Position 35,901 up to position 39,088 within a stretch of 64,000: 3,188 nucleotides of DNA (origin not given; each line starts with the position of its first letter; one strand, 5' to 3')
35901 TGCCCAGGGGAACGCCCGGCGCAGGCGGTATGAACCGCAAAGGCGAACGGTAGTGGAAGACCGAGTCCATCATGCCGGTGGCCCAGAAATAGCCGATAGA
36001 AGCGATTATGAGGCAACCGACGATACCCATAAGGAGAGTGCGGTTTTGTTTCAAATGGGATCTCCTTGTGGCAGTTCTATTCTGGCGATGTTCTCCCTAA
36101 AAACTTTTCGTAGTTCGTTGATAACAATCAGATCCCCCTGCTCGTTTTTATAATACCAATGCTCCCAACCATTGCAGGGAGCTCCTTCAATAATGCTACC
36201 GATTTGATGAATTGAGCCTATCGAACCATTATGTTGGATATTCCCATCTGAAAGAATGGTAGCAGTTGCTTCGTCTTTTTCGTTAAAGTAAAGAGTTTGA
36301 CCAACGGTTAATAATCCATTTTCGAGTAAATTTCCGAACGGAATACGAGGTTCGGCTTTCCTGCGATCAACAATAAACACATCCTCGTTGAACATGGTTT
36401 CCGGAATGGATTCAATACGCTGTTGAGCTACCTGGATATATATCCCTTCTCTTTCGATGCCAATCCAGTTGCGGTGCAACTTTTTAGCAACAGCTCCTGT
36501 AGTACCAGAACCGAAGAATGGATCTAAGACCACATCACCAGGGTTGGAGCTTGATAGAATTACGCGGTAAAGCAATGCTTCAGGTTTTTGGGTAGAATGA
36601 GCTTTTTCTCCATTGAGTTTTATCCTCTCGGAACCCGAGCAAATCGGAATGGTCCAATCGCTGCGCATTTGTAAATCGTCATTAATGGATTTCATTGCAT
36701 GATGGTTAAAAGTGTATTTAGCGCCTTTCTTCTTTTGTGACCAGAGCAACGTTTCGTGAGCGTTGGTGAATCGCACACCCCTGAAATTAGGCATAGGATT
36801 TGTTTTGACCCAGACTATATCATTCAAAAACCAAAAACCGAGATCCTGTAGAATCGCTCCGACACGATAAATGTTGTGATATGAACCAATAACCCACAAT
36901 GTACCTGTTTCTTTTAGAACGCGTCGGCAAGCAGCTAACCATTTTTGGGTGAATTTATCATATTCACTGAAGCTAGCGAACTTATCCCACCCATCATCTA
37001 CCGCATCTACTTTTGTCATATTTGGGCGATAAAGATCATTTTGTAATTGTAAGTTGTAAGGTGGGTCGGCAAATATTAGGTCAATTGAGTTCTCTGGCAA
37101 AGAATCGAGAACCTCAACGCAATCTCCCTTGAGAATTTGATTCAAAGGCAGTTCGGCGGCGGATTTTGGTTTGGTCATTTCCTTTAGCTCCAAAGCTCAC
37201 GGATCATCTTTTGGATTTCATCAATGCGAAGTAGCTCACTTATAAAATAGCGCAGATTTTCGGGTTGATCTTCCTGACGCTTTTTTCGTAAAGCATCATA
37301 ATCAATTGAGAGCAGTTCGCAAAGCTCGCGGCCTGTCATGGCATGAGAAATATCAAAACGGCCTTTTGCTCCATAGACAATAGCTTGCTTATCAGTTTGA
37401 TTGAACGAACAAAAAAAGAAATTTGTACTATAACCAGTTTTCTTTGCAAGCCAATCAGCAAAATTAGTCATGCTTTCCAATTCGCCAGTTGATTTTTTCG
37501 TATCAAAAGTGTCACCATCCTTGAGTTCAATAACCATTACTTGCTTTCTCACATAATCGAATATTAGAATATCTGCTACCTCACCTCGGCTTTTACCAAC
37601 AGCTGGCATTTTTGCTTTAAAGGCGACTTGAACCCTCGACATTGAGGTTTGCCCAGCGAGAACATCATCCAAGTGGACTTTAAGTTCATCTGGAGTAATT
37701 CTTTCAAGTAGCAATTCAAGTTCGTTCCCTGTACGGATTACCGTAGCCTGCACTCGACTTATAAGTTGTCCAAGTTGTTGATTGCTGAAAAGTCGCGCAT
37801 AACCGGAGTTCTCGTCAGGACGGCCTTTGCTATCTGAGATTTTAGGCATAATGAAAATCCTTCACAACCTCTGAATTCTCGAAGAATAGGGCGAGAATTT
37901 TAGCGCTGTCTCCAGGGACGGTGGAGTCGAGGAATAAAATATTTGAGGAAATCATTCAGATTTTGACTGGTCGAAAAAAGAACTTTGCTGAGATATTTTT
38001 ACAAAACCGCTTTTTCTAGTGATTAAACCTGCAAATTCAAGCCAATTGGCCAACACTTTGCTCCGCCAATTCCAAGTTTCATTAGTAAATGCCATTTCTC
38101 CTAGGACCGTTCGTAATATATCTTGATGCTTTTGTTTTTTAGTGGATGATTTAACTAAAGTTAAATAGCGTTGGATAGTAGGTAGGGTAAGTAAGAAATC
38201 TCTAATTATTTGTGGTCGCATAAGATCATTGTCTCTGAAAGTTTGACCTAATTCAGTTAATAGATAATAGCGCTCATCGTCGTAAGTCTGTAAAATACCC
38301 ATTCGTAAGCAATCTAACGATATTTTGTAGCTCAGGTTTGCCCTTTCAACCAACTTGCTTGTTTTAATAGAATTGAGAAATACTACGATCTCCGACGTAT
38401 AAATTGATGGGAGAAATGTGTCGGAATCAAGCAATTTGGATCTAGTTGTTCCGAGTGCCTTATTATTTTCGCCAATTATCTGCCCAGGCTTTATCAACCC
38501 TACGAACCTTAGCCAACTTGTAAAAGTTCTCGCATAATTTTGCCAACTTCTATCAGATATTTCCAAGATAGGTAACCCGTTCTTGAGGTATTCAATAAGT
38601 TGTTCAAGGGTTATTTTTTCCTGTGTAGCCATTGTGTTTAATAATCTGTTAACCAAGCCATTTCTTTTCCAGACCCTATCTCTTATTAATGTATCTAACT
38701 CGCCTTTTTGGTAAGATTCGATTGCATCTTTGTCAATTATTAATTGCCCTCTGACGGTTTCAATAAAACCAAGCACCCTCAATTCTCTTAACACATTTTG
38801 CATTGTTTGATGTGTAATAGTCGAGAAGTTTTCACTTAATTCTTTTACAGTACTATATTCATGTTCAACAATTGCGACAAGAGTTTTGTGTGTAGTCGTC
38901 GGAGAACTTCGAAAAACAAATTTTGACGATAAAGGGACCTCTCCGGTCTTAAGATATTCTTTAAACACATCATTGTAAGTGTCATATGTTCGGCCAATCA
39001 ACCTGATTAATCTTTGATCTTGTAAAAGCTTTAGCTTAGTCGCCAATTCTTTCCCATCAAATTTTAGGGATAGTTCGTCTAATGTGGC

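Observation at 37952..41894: A 912-aa Mrr-like nuclease / P-loop NTPase / winged-helix gene, split by an IS4 element and exactly reconstructable: candidate undescribed defence gene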

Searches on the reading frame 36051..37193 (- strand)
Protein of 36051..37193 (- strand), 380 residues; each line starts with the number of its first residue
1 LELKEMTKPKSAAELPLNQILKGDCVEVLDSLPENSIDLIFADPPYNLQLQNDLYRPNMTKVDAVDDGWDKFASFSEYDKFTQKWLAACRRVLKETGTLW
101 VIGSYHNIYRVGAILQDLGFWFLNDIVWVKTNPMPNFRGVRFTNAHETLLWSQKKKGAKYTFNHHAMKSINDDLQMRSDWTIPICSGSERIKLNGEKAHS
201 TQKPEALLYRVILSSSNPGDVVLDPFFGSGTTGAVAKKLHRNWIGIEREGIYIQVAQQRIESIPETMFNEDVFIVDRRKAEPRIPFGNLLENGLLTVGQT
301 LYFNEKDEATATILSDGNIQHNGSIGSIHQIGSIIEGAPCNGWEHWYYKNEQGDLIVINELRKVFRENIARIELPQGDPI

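Call 5: search_protein_families(library=pfam, max_evalue=0.1, proteins=[window:36051-37193:-])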
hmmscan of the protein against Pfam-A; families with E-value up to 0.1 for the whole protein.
window:36051-37193:- (380 aa): 6 families
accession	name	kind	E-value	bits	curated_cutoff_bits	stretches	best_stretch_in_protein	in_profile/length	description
PF01555.25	N6_N4_Mtase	-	7.9e-69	232.4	26.7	1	37-257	1-220/221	DNA methylase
PF18755.6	RAMA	-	1.3e-10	41.6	35.2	1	277-365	12-101/107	Restriction Enzyme Adenine Methylase Associated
PF03602.21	Cons_hypoth95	-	0.0026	17.9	24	1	19-51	94-128/182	Conserved hypothetical protein 95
PF01170.24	UPF0020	-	0.0074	16.4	22.3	0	212-244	22-54/197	RMKL-like, methyltransferase domain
PF02086.21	MethyltransfD12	-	0.0077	16.4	22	0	18-53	158-192/253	D12 class N6 adenine-specific DNA methyltransferase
PF18374.6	Enolase_like_N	-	0.041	13.7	25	1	67-89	25-48/52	Enolase N-terminal domain-like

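Call 6: search_protein_families(library=padloc, max_evalue=0.1, proteins=[window:36051-37193:-])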
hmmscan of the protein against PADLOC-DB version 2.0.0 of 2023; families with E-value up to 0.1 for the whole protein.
window:36051-37193:- (380 aa): 80 families (the best 25 are shown)
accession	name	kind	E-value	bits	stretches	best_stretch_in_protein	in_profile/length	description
PDLC03216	MTase_II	-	5.9e-169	559.8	1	10-369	4-362/364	Type II methyltransferase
PDLC03738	oMTase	-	4.2e-166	550.3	1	10-371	13-374/376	orphan methyltransferase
PDLC03371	MTase_II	-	1.1e-83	278.7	1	14-263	7-255/260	Type II methyltransferase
PDLC03299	MTase_II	-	1.8e-47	160.3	2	194-265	191-262/296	Type II methyltransferase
PDLC03302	MTase_II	-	3.1e-47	159.7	1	17-260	4-260/626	Type II methyltransferase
PDLC03387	MTase_II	-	3.7e-41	139.2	2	110-265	130-281/289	Type II methyltransferase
PDLC03279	MTase_II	-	2.1e-35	120.1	1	18-261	357-585/587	Type II methyltransferase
PDLC03353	MTase_II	-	5.7e-35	119.1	1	14-263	6-253/260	Type II methyltransferase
PDLC03339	MTase_II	-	1.9e-30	104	2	196-263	207-274/399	Type II methyltransferase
PDLC03300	MTase_II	-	4.3e-30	102.8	1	18-272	12-286/302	Type II methyltransferase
PDLC03230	MTase_II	-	9.7e-30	102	2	196-266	218-288/360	Type II methyltransferase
PDLC03238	MTase_II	-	1.7e-27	94.5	2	9-120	115-214/428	Type II methyltransferase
PDLC03265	MTase_II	-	7.4e-26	89.4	2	20-139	27-132/333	Type II methyltransferase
PDLC03320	MTase_II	-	1.7e-25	87.7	1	19-268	34-282/289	Type II methyltransferase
PDLC03252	MTase_II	-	6.7e-25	86.1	2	111-268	210-362/365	Type II methyltransferase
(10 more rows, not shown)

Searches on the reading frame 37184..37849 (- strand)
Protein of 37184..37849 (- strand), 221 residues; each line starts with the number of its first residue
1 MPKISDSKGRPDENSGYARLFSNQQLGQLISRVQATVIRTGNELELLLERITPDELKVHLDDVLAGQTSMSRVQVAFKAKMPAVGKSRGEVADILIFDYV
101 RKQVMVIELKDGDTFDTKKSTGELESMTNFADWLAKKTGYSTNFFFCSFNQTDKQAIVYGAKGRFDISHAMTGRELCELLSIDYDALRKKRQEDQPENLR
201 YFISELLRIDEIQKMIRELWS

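Call 5: search_protein_families(library=pfam, max_evalue=0.1, proteins=[window:37184-37849:-])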
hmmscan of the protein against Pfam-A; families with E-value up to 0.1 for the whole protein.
window:37184-37849:- (221 aa): 2 families
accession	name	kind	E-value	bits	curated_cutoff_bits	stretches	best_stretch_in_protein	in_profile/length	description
PF13588.12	HSDR_N_2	-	0.03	14.9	25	1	87-131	34-78/110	Type I restriction enzyme R protein N terminus (HSDR_N)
PF02298.23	Cu_bind_like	-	0.062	13.7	20.8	0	90-150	19-77/84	Plastocyanin-like domain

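Call 6: search_protein_families(library=padloc, max_evalue=0.1, proteins=[window:37184-37849:-])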
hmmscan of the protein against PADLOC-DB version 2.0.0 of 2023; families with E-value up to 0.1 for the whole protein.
window:37184-37849:- (221 aa): 2 families
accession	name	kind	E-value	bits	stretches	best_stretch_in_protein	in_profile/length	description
PDLC03487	REase_II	-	2.9e-51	172.2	1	1-217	1-224/227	Type II restriction enzyme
PDLC03573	REase_II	-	0.0032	15.1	1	85-157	103-177/239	Type II restriction enzyme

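Call 7: search_protein_families(library=ncbifam, max_evalue=0.1, proteins=[window:37184-37849:-])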
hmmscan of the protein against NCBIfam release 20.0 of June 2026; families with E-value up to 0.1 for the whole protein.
window:37184-37849:- (221 aa): 0 families

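Call 67: find_encoding_contigs(protein=window:37184-37849:-, flank=10000, max_places=5)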
Protein window:37184-37849:- (221 aa): 1 contig read that carries it; 1 place shown.
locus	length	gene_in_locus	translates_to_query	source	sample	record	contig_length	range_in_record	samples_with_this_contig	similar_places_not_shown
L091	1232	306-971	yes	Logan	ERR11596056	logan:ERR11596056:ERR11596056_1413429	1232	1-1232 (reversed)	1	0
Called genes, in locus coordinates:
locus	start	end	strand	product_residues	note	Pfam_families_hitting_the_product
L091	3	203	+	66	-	?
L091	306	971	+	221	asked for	-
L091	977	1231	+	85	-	?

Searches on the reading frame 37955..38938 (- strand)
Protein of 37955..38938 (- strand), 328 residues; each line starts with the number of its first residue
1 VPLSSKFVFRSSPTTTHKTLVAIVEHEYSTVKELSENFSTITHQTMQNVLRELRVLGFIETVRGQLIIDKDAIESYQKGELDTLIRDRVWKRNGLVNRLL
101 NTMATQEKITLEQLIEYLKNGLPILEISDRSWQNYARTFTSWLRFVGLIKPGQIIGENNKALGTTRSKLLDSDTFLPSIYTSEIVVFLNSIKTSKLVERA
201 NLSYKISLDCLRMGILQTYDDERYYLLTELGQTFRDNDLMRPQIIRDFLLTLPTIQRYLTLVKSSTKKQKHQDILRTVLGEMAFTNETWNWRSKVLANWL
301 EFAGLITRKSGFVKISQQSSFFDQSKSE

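Call 53: search_protein_families(library=pfam, alignment_id=A3, max_evalue=0.05)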
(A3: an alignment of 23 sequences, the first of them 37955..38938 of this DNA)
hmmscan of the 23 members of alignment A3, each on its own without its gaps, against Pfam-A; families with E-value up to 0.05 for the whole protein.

A. member 1, window:37955-38938:- (328 aa): 4 families
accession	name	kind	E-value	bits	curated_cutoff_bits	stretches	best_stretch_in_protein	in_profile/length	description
PF09821.14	AAA_assoc_C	-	1.4e-08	35.8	27.6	2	47-150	15-117/119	C-terminal AAA-associated domain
PF01978.25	TrmB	-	0.00062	20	25.6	1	18-65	12-58/68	Sugar-specific transcriptional regulator TrmB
PF12802.13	MarR_2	-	0.0061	17.1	27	0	17-63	8-54/61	MarR family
PF02082.26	Rrf2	-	0.031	14.9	30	0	25-65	17-59/132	Iron-dependent Transcriptional regulator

B. families by the number of members that match (of 23 scanned): 26 families (the first 25 are shown)
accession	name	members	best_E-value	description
PF09821.14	AAA_assoc_C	20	2.9e-12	C-terminal AAA-associated domain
PF03444.21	HrcA_DNA-bdg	11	0.0026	Winged helix-turn-helix transcription repressor, HrcA DNA-binding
PF01978.25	TrmB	7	3.7e-05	Sugar-specific transcriptional regulator TrmB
PF01047.28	MarR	3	0.00049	MarR family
PF14338.12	Mrr_N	3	0.00087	Mrr N-terminal domain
PF25153.1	TPR_AP5Z1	2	0.0012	AP-5 complex subunit zeta-1, TPR repeats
PF24409.1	wHTH-PRTase_assc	2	0.0048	wHTH-PRTase associated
PF13412.12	HTH_24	2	0.0093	Winged helix-turn-helix DNA-binding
PF06969.22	HemN_C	2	0.016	HemN C-terminal domain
PF23871.1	DUF7226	1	0.00016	Domain of unknown function (DUF7226)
PF25212.1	HVO_A0114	1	0.0011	HVO_A0114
PF09729.15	Gti1_Pac2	1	0.0033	Gti1/Pac2 family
PF14947.12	HTH_45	1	0.0039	Winged helix-turn-helix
PF12802.13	MarR_2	1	0.0061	MarR family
PF23796.1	DUF7174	1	0.0098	Family of unknown function (DUF7174)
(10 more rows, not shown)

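Call 59: predict_structure(alignment_id=A3)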
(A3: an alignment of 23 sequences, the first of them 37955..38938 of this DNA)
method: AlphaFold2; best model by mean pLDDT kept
length: 328 residues; sequences in the alignment: 23
mean_pLDDT: 88.0   pTM: 0.52
mean pLDDT of the five models: 88.0, 87.9, 87.8, 86.8, 86.7
residues with pLDDT >= 90: 232; 70-90: 66; 50-70: 12; < 50: 18
segments of 3 or more residues with pLDDT < 50: 158-170, 325-328
pLDDT, mean of each block of 10 residues (from residue 1): 80 94 95 89 92 96 94 96 95 95 90 95 91 94 91 67 41 82 95 87 92 93 93 95 95 93 85 91 83 96 94 80 49
secondary structure, 60 per line:
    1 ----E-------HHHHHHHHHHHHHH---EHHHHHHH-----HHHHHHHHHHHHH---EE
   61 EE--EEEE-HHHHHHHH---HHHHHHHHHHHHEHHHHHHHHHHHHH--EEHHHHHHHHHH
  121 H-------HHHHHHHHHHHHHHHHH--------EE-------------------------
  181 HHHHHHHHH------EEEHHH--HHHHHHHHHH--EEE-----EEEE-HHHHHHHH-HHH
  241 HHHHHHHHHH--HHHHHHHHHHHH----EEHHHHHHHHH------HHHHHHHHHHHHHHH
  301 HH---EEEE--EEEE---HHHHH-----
elements in order: H13-26 H31-37 H43-55 E59-62 E65-68 H70-77 H81-92 H94-106 H111-121 H129-145 H181-189 E196-198 H204-213 E216-218 E224-227 H229-236 H238-250 H253-264 H271-279 H286-302 E306-309 E312-315 H319-323

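Call 62: fold_search(model_id=the predicted structure, library=pdb)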
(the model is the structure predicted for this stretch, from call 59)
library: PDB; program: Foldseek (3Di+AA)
matches with E <= 10: 937; with E <= 0.001: 0
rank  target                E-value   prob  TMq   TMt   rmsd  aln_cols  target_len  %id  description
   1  1lva                  1.2e-03  0.80  0.15  0.18  19.7       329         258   14  Crystal structure of a C-terminal fragment of Moorella thermoacetica elongation factor SelB (released 2002-08-21)
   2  1fok_A                3.2e-03  0.96  0.26  0.15  22.1       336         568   14  STRUCTURE OF RESTRICTION ENDONUCLEASE FOKI BOUND TO DNA (released 1997-12-03)
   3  2fok_A                5.4e-03  0.95  0.26  0.16  19.7       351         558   13  STRUCTURE OF RESTRICTION ENDONUCLEASE FOKI (released 1998-06-17)
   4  2fok_B                1.6e-02  0.84  0.25  0.15  20.1       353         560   14  STRUCTURE OF RESTRICTION ENDONUCLEASE FOKI (released 1998-06-17)
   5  2ply_A                2.2e-02  0.77  0.16  0.24  17.6       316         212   10  Structure of the mRNA binding fragment of elongation factor SelB in complex with SECIS RNA. (released 2007-11-06)
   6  7d58_O                2.4e-02  0.35  0.18  0.13  23.2       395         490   10  cryo-EM structure of human RNA polymerase III in elongating state (released 2021-02-17)
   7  7z1o_O                2.4e-02  0.25  0.15  0.09  24.4       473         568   10  Structure of yeast RNA Polymerase III PTC + NTPs (released 2022-08-31)
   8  2uwm_A                2.5e-02  0.63  0.14  0.23  17.3       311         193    9  C-TERMINAL DOMAIN(WH2-WH4) OF ELONGATION FACTOR SELB IN COMPLEX WITH SECIS RNA (released 2007-05-08)
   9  4zu9                  3.4e-02  0.60  0.17  0.10  18.8       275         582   14  Crystal structure of bacterial selenocysteine-specific elongation factor EF-Sec (released 2015-09-23)
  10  5hlt_A                3.6e-02  0.99  0.28  0.32   9.0       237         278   10  Crystal structure of pyrene- and phenanthrene-modified DNA in complex with the BpuJ1 endonuclease binding domain (released 2016-08-17)
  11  5hnh_A                4.0e-02  1.00  0.29  0.33   6.5       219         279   10  Crystal structure of pyrene- and phenanthrene-modified DNA in complex with the BpuJ1 endonuclease binding domain (released 2016-08-17)
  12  2ply_B                4.2e-02  0.75  0.19  0.29  20.1       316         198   11  Structure of the mRNA binding fragment of elongation factor SelB in complex with SECIS RNA. (released 2007-11-06)
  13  7z1l_O                4.7e-02  0.23  0.17  0.10  24.1       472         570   11  Structure of yeast RNA Polymerase III Pre-Termination Complex (PTC) (released 2022-08-31)
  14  6tru_A                5.8e-02  0.60  0.19  0.22  21.7       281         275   10  Crystal structure of the N-terminal half of the TFIIH subunit p52 (released 2020-10-21)
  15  6qnz_A                5.8e-02  0.25  0.16  0.10  20.3       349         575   10  Crystal structure of the site-specific DNA nickase N.BspD6I E418A Mutant (released 2020-03-04)
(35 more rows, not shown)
